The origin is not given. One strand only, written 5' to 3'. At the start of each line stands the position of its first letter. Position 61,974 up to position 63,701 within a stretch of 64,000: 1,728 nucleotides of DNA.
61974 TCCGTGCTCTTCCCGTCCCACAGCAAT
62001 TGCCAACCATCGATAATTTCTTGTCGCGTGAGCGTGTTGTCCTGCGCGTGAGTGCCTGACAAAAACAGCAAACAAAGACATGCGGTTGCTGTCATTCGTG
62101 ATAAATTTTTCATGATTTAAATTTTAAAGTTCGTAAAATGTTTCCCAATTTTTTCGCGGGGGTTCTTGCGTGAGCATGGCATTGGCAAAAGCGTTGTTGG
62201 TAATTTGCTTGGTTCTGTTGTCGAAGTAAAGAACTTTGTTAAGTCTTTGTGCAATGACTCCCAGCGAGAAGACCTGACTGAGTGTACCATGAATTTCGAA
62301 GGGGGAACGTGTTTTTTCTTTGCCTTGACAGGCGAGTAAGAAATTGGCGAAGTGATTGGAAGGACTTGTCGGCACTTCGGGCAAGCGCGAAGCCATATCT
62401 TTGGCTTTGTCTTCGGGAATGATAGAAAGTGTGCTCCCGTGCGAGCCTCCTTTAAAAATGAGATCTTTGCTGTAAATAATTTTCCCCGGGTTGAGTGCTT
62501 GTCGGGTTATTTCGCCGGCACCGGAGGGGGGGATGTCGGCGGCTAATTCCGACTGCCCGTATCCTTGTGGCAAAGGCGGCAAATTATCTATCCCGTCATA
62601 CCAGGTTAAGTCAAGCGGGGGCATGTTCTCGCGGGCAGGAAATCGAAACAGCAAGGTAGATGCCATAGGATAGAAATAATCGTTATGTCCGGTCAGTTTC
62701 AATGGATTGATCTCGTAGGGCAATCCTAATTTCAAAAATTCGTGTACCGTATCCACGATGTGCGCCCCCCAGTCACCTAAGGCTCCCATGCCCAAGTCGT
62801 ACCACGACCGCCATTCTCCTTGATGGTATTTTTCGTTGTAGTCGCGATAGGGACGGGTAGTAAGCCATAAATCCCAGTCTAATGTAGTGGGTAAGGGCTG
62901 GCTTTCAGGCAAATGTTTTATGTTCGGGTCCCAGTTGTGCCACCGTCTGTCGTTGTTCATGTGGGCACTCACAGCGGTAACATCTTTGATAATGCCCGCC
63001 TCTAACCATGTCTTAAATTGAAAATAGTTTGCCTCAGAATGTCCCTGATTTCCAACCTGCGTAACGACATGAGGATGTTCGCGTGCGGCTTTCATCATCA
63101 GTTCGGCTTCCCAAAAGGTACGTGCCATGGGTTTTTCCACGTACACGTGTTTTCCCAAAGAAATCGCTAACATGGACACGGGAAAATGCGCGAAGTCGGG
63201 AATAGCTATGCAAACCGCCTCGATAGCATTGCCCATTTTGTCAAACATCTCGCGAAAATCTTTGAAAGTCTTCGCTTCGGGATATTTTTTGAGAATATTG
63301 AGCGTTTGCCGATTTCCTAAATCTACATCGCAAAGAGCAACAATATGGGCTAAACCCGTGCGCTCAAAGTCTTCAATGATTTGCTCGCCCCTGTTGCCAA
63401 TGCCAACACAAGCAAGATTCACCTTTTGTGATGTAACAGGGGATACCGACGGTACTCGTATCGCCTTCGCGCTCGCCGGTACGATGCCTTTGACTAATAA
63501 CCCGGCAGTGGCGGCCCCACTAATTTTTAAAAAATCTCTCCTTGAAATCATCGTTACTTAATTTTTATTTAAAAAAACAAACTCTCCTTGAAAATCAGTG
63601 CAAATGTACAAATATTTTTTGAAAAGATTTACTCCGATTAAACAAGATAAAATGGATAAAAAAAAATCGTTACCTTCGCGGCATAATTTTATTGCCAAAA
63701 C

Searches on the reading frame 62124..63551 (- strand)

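Call 39: search_protein_families(library=pfam, proteins=[window:62124-63551:-], max_evalue=0.00001)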
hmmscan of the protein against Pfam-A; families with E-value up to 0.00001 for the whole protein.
window:62124-63551:- (475 aa): 3 families
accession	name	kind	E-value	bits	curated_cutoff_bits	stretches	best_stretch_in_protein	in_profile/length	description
PF01408.29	GFO_IDH_MocA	-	2.3e-18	67.5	24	1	45-164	2-117/120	Oxidoreductase family, NAD-binding Rossmann fold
PF19051.5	GFO_IDH_MocA_C2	-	1.3e-15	58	23.3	1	212-273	41-101/254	Oxidoreductase family, C-terminal alpha/beta domain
PF10518.14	TAT_signal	-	1.8e-06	28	22.7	1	1-19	1-19/21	TAT (twin-arginine translocation) pathway signal sequence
